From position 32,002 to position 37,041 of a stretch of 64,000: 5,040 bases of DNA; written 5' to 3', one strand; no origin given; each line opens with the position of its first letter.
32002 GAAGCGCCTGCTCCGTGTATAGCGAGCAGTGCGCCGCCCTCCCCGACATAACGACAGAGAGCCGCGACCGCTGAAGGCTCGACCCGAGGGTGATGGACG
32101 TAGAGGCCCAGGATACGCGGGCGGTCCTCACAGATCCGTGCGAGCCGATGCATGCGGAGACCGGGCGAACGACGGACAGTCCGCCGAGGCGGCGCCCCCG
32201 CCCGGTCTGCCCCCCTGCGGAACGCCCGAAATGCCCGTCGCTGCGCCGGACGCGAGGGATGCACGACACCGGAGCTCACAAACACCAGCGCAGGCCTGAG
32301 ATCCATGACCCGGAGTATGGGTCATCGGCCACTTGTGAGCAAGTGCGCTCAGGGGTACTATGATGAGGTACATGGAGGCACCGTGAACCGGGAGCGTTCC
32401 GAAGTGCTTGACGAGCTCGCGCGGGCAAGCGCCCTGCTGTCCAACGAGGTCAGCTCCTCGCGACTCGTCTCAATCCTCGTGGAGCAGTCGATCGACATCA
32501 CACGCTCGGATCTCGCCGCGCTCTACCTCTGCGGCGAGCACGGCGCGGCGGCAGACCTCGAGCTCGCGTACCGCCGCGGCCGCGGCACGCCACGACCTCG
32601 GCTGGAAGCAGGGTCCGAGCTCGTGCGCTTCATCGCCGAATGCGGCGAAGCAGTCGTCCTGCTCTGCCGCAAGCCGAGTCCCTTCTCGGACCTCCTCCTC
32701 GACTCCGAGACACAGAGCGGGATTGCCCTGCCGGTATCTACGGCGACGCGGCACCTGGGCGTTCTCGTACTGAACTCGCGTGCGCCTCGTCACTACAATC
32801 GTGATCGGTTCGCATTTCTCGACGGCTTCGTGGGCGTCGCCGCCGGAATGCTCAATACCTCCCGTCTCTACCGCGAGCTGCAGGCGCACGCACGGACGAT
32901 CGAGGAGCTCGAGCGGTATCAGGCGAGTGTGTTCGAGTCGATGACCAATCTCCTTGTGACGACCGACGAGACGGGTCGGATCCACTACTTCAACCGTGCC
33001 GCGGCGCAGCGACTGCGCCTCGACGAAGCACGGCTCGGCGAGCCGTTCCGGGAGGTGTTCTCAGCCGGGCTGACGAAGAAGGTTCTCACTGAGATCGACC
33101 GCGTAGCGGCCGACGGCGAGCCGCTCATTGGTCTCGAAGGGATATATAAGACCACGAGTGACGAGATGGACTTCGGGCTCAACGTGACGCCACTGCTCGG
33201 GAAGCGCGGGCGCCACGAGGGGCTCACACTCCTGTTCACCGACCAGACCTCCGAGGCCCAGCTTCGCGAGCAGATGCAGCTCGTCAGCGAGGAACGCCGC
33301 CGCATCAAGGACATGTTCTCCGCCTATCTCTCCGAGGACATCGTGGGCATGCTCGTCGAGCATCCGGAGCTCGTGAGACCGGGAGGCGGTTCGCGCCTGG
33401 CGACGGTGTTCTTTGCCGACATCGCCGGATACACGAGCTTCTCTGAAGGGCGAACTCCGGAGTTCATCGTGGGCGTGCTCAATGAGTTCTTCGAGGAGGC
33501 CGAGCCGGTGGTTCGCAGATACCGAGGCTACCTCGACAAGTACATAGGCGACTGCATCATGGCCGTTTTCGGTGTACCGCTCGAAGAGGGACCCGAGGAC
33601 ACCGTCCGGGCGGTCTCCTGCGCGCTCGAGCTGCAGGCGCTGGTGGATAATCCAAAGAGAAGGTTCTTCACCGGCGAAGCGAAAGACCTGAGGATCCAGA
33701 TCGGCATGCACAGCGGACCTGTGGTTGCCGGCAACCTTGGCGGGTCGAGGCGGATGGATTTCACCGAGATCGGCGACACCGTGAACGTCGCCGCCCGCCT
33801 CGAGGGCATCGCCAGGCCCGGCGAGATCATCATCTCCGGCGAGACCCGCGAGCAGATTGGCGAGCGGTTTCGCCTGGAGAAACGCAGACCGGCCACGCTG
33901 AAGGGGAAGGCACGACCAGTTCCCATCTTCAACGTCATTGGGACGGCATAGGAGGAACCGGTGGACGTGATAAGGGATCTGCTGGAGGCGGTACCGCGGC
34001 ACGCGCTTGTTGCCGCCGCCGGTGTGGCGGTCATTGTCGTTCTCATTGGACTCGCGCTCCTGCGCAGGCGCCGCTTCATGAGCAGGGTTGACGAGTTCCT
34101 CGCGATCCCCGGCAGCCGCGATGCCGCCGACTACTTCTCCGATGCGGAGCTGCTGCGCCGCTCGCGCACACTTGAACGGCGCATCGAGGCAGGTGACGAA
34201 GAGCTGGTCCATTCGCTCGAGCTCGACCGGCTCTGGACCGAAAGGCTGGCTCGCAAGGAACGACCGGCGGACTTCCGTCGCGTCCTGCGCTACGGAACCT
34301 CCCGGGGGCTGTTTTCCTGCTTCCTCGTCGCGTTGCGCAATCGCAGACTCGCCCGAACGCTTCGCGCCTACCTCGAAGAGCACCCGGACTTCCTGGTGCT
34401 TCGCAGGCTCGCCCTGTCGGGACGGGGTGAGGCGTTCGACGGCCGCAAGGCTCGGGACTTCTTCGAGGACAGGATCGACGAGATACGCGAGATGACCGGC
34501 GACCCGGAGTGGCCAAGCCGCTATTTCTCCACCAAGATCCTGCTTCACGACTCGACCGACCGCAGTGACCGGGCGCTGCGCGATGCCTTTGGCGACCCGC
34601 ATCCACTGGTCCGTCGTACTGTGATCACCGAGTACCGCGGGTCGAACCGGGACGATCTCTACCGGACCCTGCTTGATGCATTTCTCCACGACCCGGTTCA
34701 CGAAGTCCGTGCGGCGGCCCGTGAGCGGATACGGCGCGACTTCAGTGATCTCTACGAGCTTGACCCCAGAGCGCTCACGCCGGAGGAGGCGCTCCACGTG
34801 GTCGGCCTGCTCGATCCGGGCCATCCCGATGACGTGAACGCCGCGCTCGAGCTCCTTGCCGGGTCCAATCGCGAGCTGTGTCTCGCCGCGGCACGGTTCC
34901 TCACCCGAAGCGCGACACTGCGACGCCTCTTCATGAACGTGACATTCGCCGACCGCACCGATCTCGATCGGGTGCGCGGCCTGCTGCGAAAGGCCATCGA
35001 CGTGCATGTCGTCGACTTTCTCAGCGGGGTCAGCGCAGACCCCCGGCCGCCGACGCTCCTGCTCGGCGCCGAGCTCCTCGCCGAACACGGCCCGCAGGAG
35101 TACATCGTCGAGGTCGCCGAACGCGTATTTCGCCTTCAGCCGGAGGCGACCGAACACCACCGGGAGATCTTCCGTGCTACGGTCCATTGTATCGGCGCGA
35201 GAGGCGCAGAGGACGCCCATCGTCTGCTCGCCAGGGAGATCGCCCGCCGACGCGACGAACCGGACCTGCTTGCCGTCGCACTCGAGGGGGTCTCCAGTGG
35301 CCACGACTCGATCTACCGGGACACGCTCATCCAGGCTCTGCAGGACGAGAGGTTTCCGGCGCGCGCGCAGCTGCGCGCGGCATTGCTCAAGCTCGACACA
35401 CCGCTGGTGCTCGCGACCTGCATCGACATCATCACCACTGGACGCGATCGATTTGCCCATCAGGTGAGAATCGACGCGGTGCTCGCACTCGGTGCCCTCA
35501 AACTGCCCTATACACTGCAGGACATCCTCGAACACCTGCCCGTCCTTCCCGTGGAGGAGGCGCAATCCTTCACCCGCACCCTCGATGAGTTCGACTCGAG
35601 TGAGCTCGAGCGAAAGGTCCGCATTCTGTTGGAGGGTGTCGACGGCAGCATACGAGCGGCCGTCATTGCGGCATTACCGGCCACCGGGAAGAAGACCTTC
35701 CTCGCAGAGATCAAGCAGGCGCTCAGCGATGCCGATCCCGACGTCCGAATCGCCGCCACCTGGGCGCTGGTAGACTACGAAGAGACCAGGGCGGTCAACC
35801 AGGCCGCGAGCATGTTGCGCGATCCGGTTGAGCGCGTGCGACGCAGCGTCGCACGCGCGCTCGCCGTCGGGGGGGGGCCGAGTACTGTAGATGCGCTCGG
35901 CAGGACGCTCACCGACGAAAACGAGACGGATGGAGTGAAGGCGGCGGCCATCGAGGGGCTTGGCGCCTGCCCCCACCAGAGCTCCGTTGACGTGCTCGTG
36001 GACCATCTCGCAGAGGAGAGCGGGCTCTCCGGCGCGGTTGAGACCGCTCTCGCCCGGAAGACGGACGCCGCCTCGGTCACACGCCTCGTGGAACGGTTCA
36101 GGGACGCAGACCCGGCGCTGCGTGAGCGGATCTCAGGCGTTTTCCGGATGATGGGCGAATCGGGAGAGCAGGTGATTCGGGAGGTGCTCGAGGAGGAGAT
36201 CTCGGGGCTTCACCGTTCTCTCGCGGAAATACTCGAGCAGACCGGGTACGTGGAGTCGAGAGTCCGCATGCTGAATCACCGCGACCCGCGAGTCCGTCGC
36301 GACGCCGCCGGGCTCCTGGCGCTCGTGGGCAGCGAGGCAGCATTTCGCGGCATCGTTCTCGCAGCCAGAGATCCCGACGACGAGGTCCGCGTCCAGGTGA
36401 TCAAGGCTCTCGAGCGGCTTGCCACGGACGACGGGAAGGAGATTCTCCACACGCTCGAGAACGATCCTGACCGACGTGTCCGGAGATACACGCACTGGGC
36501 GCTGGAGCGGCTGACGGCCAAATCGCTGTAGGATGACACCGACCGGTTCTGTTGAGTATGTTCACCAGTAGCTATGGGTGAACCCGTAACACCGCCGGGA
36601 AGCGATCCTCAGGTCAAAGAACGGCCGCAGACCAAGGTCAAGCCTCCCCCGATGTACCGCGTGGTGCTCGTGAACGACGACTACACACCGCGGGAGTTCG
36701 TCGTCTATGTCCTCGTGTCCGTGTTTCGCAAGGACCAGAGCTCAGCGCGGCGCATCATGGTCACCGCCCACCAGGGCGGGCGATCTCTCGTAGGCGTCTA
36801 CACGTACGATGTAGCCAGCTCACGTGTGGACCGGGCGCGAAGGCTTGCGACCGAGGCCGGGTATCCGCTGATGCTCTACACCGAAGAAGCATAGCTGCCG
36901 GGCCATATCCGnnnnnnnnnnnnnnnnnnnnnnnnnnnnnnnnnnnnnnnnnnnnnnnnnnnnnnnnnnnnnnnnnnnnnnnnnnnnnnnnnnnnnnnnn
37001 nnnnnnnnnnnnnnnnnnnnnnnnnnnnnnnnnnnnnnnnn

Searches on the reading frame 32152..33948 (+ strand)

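Call 6: search_protein_families(library=pfam, proteins=[window:32152-33948:+], max_evalue=0.01)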
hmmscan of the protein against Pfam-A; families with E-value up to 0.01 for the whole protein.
window:32152-33948:+ (599 aa): 8 families
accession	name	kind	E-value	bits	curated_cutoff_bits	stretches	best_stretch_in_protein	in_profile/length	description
PF00211.25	Guanylate_cyc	-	2e-28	99.7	21.9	1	417-588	9-175/183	Adenylate and Guanylate cyclase catalytic domain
PF08448.16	PAS_4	-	2.1e-09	38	23.1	1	261-369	1-109/110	PAS fold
PF13188.13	PAS_8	-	6.1e-05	23.2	21.8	1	258-303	4-47/65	PAS domain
PF13492.12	GAF_3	-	0.00019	22.3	27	1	105-233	5-126/129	GAF domain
PF00989.32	PAS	-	0.00062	20.2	22.6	1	260-364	6-112/113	PAS fold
PF13596.12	PAS_10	-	0.0022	19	22.1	1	262-364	6-104/106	PAS domain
PF01590.32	GAF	-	0.0025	18.8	22.4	1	106-230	6-129/133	GAF domain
PF13185.12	GAF_2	-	0.0048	17.5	28.6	0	103-232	5-133/136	GAF domain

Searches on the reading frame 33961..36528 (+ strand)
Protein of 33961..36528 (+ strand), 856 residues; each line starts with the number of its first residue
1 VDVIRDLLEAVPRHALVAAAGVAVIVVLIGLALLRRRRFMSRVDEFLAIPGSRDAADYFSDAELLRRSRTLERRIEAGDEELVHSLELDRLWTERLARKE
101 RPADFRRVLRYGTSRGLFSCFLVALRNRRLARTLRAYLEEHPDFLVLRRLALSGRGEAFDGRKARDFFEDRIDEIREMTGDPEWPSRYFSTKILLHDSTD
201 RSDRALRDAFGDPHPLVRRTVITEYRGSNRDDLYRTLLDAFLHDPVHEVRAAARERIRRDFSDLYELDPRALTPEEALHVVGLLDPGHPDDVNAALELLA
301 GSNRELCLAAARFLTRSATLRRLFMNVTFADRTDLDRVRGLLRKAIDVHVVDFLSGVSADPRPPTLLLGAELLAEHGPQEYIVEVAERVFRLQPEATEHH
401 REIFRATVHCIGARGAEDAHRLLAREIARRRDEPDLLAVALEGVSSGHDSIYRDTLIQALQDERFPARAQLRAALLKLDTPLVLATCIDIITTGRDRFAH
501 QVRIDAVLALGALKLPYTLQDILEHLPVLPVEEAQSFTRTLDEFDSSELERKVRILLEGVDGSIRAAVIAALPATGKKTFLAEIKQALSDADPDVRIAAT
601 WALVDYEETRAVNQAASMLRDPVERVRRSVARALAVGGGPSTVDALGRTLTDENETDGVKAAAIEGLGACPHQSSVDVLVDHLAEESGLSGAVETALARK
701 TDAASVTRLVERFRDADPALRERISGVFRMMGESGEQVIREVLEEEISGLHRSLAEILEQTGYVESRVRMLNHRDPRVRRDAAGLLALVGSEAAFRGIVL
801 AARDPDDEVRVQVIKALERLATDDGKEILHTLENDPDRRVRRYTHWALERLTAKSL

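Call 6: search_protein_families(library=pfam, proteins=[window:33961-36528:+], max_evalue=0.01)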
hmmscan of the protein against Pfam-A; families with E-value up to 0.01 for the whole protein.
window:33961-36528:+ (856 aa): 7 families
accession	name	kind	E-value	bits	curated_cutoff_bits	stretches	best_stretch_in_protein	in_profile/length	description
PF13646.12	HEAT_2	-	1e-32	112.7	27.7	5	556-635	8-88/88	HEAT repeats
PF02985.28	HEAT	-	2.5e-16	58.7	23.5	0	584-605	5-26/31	HEAT repeat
PF13513.12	HEAT_EZ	-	8.2e-07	29.9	27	0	586-603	31-52/55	HEAT-like repeat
PF00514.29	Arm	-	0.00031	21.1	20.6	0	768-786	18-36/41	Armadillo/beta-catenin-like repeat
PF03130.22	HEAT_PBS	-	0.00043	21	20.9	0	659-684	1-26/27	PBS lyase HEAT-like repeat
PF12717.13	Cnd1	-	0.0011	19.5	26.4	0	577-619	56-97/162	non-SMC mitotic condensation complex subunit 1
PF21581.3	SCD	-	0.0066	17.2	27.5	0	801-824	38-61/75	Stromalin conservative domain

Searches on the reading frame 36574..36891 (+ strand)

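Call 6: search_protein_families(library=pfam, proteins=[window:36574-36891:+], max_evalue=0.01)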
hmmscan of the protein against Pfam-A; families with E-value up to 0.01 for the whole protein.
window:36574-36891:+ (106 aa): 1 family
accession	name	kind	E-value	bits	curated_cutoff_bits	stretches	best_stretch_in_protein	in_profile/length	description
PF02617.22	ClpS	-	1.8e-28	98.5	23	1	23-100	1-78/80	ATP-dependent Clp protease adaptor protein ClpS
